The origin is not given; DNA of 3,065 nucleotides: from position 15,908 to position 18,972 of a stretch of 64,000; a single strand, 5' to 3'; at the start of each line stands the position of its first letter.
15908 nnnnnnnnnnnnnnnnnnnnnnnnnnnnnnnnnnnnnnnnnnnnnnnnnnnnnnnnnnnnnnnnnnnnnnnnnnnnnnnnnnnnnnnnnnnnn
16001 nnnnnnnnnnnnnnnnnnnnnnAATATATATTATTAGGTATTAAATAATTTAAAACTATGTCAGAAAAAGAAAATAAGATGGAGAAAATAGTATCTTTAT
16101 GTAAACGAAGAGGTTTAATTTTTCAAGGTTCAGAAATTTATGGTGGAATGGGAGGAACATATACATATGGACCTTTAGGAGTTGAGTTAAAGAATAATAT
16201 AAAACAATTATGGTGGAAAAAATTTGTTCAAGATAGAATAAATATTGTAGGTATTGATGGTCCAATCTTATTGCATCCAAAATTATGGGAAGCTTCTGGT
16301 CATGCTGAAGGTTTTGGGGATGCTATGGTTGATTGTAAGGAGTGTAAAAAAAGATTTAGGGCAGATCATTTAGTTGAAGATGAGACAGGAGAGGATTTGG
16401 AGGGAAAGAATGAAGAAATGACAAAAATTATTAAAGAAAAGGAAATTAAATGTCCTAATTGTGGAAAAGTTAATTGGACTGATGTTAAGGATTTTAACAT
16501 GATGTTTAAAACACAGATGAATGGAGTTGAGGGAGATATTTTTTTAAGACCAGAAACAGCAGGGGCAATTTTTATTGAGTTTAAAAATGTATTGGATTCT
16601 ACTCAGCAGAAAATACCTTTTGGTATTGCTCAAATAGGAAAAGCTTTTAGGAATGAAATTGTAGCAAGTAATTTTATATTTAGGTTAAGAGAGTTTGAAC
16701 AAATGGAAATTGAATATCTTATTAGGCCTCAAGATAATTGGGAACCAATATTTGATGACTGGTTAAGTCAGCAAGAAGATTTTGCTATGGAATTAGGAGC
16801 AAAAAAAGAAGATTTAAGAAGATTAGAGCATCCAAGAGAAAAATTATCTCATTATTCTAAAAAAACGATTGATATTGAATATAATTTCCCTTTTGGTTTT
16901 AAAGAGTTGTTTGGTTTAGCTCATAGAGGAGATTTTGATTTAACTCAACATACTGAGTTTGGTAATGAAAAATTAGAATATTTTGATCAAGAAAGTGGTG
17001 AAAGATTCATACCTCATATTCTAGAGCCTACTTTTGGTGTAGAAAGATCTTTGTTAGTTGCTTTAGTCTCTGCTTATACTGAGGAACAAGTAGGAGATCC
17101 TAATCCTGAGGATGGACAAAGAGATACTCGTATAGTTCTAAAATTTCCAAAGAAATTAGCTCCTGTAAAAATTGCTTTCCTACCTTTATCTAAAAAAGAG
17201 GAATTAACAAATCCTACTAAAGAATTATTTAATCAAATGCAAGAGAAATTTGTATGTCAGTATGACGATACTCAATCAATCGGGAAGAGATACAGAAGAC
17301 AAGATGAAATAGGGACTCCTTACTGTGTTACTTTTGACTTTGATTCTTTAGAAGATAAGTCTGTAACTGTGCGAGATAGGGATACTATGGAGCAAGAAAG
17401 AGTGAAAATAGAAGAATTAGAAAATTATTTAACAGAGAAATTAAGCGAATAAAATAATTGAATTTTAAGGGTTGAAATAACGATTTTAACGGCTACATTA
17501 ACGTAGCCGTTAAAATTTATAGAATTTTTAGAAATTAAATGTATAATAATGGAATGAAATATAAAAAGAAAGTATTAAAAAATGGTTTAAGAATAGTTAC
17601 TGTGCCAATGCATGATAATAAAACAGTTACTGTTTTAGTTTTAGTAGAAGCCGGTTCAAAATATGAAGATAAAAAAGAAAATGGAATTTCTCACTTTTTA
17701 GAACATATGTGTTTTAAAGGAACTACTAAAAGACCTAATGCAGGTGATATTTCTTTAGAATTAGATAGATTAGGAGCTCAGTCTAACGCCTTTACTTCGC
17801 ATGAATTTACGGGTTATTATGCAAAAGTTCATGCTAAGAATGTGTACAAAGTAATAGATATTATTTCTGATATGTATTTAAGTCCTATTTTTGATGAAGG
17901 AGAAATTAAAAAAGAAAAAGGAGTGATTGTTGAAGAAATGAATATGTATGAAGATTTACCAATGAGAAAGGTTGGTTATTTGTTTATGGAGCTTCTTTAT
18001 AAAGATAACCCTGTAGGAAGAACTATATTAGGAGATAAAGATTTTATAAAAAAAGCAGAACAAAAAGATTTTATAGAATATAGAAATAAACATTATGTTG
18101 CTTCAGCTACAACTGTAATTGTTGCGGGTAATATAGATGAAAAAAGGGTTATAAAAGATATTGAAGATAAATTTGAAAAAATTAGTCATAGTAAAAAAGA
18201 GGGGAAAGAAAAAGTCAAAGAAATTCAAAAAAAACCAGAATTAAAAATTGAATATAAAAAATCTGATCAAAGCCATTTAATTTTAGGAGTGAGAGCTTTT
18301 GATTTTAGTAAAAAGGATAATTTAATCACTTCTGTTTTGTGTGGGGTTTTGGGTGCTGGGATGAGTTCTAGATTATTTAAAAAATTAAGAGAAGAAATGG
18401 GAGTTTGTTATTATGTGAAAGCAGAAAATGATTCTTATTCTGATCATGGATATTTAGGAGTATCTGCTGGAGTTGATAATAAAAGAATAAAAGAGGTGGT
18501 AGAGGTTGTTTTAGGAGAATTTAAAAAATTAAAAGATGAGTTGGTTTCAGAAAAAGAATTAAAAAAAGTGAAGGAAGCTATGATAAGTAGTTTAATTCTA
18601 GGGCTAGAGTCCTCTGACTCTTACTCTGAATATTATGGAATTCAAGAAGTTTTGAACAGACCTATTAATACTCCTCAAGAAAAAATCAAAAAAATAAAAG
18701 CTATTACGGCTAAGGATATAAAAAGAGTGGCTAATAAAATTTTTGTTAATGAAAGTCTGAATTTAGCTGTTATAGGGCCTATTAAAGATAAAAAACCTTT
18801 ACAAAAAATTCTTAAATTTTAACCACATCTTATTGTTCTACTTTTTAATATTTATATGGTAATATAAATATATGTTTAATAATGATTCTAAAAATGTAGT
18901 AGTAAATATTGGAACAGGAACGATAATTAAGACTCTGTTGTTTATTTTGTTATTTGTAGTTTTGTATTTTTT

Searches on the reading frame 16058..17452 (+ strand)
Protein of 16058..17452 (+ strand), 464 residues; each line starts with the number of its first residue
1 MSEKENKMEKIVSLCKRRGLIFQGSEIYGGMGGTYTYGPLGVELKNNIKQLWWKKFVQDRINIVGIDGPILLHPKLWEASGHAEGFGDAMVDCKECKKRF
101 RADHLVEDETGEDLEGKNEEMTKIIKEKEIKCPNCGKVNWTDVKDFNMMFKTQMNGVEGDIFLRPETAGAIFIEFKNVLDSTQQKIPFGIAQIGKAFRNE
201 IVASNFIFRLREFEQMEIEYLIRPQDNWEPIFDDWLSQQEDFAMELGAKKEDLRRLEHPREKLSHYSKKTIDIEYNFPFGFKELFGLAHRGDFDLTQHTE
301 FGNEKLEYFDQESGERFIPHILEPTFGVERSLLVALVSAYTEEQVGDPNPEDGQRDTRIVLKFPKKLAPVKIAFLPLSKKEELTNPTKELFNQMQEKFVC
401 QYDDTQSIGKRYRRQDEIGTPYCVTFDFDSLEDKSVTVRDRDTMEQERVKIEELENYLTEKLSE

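Call 10: search_protein_families(library=pfam, proteins=[window:16058-17452:+], max_evalue=0.001)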
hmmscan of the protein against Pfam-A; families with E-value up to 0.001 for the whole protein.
window:16058-17452:+ (464 aa): 2 families
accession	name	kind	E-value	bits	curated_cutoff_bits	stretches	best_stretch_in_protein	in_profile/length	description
PF03129.25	HGTP_anticodon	-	4.3e-21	75.3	21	1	372-460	2-93/94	Anticodon binding domain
PF00587.30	tRNA-synt_2b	-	7.8e-11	42.8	29.3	1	158-336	8-176/179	tRNA synthetase class II core domain (G, H, P, S and T)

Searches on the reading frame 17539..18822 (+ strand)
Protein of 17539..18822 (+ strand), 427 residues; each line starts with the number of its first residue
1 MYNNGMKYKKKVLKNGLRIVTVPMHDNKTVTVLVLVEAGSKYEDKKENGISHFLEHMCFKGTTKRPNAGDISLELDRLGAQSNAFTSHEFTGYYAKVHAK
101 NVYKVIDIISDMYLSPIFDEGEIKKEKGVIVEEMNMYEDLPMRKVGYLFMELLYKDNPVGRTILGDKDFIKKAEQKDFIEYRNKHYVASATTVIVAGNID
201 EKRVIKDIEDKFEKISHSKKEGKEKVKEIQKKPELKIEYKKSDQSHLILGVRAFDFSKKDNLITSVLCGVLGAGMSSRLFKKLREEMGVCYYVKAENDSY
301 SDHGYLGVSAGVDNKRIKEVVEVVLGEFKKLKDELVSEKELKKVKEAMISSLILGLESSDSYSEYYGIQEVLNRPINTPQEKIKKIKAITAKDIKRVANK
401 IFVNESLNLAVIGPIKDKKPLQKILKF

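Call 10: search_protein_families(library=pfam, proteins=[window:17539-18822:+], max_evalue=0.001)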
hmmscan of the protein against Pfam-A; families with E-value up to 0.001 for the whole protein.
window:17539-18822:+ (427 aa): 2 families
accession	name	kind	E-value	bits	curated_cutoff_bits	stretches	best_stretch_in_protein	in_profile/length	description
PF05193.26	Peptidase_M16_C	-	8.8e-39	133.7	23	1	175-348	4-181/181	Peptidase M16 inactive domain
PF00675.25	Peptidase_M16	-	2.7e-37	128.4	22.3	1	19-166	2-148/149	Insulinase (Peptidase family M16)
